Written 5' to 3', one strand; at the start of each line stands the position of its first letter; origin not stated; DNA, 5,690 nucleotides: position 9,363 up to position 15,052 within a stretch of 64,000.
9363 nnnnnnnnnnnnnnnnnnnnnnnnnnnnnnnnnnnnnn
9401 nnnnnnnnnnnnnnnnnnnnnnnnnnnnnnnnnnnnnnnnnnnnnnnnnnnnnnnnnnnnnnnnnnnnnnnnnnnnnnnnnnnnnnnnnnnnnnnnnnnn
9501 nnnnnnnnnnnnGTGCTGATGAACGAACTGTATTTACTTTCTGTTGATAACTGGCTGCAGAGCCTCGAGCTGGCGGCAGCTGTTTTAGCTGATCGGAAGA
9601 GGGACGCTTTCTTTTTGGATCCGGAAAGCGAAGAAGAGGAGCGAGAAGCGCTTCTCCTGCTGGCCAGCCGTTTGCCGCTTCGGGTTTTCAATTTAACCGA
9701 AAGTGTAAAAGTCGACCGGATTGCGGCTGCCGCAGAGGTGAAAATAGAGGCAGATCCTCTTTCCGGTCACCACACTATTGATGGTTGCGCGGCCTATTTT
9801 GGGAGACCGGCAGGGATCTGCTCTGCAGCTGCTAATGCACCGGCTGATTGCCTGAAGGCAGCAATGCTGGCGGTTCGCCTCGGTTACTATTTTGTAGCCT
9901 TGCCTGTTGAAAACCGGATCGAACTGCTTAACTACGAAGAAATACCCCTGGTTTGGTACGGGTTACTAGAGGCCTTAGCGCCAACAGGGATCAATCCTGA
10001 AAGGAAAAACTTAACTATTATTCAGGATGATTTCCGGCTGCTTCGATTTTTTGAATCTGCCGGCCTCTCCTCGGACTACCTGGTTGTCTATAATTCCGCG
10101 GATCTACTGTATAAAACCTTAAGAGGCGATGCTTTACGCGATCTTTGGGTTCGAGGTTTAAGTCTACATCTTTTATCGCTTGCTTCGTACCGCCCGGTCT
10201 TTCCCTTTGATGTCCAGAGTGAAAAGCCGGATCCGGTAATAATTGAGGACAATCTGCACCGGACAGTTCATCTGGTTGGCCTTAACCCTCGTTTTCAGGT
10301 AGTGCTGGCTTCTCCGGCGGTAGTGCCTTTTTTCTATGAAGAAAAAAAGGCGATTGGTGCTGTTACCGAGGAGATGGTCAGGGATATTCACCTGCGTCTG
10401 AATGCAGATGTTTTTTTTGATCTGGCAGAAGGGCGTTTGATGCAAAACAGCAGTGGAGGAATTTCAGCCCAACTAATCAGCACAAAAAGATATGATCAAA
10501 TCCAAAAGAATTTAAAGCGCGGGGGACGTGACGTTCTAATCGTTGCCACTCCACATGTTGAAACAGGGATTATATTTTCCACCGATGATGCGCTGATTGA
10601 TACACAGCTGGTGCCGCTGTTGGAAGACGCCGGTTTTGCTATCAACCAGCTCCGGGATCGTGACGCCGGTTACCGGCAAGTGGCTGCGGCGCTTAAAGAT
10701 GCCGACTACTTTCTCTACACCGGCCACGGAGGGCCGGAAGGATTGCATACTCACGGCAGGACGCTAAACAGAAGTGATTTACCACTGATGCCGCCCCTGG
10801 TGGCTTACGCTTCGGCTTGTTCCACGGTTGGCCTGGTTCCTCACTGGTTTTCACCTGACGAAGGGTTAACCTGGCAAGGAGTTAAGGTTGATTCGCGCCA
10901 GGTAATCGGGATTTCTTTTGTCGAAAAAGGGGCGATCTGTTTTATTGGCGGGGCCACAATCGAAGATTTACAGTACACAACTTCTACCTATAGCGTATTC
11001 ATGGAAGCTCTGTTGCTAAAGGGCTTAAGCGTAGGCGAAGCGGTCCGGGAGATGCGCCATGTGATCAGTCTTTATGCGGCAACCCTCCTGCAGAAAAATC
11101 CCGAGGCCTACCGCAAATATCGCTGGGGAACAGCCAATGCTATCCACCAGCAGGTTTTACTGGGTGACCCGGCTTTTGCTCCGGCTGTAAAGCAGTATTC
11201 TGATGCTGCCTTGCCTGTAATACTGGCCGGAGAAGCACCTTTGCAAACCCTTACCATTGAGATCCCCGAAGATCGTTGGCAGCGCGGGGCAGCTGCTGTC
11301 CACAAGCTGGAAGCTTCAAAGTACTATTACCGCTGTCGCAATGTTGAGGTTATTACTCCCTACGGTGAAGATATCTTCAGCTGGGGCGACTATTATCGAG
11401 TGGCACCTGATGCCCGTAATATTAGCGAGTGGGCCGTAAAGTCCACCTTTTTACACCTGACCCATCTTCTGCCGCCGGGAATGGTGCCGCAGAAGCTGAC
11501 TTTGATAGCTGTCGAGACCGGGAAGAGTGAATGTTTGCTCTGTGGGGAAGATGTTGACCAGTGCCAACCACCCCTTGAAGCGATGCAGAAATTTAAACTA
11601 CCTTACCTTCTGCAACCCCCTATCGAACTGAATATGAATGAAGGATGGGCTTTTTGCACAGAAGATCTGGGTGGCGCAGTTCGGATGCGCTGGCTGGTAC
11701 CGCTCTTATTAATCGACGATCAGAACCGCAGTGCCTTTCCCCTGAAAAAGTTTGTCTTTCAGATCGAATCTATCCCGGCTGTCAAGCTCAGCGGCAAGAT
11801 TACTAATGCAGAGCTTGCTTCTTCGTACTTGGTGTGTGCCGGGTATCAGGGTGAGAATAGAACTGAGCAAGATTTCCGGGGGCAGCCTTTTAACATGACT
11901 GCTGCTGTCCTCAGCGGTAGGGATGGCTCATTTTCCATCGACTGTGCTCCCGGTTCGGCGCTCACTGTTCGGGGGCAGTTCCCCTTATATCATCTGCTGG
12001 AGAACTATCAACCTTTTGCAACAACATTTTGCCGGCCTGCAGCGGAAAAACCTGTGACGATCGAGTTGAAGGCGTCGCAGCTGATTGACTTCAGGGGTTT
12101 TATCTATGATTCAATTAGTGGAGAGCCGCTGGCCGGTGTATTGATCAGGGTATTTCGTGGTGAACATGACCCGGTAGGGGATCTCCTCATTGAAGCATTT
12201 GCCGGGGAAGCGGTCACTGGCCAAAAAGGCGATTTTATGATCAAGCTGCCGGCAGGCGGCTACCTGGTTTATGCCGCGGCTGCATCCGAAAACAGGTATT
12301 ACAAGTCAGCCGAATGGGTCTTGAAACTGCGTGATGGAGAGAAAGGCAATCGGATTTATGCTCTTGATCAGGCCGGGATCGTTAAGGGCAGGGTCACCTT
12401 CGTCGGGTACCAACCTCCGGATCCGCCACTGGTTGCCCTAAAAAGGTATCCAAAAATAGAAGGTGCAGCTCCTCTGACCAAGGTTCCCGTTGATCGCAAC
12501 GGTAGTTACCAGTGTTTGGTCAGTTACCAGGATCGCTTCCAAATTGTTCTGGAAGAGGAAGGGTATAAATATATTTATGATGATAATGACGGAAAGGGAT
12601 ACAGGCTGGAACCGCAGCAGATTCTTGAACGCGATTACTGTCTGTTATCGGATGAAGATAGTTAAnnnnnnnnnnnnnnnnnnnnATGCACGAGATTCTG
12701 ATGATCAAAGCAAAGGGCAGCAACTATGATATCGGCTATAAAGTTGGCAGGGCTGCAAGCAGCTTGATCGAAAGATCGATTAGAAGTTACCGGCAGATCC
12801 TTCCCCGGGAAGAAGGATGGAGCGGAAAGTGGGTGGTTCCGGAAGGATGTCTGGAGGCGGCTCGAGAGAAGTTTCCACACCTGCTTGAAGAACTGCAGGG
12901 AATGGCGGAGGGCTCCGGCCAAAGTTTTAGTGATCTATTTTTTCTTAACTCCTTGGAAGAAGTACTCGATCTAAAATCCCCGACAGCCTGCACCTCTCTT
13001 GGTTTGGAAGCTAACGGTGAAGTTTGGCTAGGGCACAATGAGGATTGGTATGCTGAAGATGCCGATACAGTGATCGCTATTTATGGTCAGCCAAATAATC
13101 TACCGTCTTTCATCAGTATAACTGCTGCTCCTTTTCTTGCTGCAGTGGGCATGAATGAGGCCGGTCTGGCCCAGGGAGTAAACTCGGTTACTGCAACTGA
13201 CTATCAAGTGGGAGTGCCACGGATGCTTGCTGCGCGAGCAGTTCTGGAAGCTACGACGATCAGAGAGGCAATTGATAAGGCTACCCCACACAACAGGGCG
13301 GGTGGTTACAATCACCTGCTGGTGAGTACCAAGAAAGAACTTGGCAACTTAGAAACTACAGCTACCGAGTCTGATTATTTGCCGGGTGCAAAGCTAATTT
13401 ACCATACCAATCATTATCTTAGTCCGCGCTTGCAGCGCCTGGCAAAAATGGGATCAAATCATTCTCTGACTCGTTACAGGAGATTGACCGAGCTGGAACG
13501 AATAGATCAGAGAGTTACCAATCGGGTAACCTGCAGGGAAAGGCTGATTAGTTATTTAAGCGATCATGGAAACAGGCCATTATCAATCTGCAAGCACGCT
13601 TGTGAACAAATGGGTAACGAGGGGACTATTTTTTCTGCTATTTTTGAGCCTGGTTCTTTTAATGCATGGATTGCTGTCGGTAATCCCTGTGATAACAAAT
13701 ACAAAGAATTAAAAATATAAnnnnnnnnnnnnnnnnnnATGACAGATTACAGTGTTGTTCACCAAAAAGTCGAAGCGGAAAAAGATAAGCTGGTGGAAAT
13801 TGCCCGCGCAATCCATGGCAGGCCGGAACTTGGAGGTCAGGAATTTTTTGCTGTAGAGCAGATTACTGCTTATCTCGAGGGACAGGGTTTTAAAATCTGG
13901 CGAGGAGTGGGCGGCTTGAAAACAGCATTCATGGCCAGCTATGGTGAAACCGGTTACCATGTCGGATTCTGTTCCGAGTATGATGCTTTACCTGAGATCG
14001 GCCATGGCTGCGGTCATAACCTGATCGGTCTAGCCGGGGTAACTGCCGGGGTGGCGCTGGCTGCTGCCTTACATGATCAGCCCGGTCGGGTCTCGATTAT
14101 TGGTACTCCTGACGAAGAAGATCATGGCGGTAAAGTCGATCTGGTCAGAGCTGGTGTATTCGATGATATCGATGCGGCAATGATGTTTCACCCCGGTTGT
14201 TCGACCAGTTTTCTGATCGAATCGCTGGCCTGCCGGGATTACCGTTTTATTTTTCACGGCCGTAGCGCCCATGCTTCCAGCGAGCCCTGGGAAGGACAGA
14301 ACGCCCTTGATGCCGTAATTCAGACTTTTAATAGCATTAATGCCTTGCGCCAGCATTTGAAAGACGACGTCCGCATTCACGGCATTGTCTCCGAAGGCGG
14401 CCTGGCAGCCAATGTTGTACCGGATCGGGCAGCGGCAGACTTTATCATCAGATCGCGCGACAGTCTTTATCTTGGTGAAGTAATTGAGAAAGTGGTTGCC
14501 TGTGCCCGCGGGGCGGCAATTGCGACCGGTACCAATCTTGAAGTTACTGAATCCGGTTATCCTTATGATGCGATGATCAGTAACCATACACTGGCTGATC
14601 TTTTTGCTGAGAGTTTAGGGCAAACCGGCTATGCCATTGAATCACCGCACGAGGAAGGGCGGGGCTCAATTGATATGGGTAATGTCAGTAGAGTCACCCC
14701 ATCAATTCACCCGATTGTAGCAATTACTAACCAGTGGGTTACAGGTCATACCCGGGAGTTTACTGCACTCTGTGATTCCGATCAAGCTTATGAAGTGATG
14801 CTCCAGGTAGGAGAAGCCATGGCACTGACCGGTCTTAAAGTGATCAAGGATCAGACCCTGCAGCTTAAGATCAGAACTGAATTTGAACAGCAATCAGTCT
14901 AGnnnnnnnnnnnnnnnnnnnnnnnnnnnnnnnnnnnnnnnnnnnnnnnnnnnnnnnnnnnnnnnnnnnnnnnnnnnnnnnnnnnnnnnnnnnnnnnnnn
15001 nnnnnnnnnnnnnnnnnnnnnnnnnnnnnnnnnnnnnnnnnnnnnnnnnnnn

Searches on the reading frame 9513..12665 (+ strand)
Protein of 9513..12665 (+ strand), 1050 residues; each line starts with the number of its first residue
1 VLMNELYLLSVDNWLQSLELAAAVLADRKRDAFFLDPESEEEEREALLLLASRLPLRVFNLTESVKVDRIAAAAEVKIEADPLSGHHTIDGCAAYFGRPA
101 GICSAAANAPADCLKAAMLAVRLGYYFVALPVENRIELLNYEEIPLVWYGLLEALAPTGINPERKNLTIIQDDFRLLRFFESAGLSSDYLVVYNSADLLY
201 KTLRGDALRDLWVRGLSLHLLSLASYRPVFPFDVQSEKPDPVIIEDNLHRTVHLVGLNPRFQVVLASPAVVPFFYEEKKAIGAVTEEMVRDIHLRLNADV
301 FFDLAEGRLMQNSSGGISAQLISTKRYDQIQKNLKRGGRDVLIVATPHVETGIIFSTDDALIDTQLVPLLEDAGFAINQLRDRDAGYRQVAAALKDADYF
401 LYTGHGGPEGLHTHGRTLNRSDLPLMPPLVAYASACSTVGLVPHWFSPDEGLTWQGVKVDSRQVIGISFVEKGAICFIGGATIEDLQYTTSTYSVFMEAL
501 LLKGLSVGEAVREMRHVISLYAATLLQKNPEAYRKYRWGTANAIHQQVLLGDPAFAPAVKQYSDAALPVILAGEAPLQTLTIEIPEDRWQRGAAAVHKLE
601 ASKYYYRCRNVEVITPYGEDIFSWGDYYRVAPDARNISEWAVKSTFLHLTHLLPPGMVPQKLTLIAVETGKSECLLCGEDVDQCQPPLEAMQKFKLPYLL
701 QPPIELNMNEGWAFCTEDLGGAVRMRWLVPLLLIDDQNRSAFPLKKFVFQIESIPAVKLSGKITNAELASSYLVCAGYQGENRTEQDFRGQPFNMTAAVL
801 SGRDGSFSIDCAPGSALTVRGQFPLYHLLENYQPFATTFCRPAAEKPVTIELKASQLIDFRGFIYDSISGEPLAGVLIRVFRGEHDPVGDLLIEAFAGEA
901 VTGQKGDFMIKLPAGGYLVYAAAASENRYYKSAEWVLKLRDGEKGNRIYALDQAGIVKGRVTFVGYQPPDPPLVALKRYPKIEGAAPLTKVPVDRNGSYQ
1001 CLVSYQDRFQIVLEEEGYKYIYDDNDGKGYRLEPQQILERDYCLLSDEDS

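Call 53: search_protein_families(library=pfam, proteins=[window:9513-12665:+], max_evalue=0.00001)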
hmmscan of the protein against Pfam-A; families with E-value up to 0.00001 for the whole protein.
window:9513-12665:+ (1050 aa): 1 family
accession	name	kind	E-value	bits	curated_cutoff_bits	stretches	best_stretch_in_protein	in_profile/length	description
PF01364.23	Peptidase_C25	-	1.1e-06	28.6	23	1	298-555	119-372/374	Peptidase family C25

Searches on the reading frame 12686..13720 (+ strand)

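Call 53: search_protein_families(library=pfam, proteins=[window:12686-13720:+], max_evalue=0.00001)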
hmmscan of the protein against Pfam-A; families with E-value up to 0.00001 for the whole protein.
window:12686-13720:+ (344 aa): 1 family
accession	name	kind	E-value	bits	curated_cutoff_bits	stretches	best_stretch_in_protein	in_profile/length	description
PF03417.21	AAT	-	2.8e-32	112.6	23.2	1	110-334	5-223/225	Acyl-coenzyme A:6-aminopenicillanic acid acyl-transferase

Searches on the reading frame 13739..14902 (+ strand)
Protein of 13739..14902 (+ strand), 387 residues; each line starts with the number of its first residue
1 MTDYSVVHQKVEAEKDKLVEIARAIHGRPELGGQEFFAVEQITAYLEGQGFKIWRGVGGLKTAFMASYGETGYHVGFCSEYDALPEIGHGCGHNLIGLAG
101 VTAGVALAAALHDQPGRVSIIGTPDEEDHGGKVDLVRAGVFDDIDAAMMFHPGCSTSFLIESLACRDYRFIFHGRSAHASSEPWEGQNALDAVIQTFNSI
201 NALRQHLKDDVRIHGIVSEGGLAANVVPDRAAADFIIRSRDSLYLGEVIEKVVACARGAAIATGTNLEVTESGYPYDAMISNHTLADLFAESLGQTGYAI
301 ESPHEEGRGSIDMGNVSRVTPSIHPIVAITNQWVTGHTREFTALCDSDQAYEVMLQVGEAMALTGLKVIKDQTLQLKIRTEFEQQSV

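Call 54: search_protein_families(library=pfam, proteins=[window:13739-14902:+], max_evalue=0.00001)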
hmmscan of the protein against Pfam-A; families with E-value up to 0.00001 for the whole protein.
window:13739-14902:+ (387 aa): 2 families
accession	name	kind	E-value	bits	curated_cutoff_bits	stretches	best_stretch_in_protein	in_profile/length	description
PF01546.33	Peptidase_M20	-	4.7e-10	40.1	24.6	1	88-323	26-171/206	Peptidase family M20/M25/M40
PF07687.19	M20_dimer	-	1.2e-09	38.5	21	1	168-257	9-100/107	Peptidase dimerisation domain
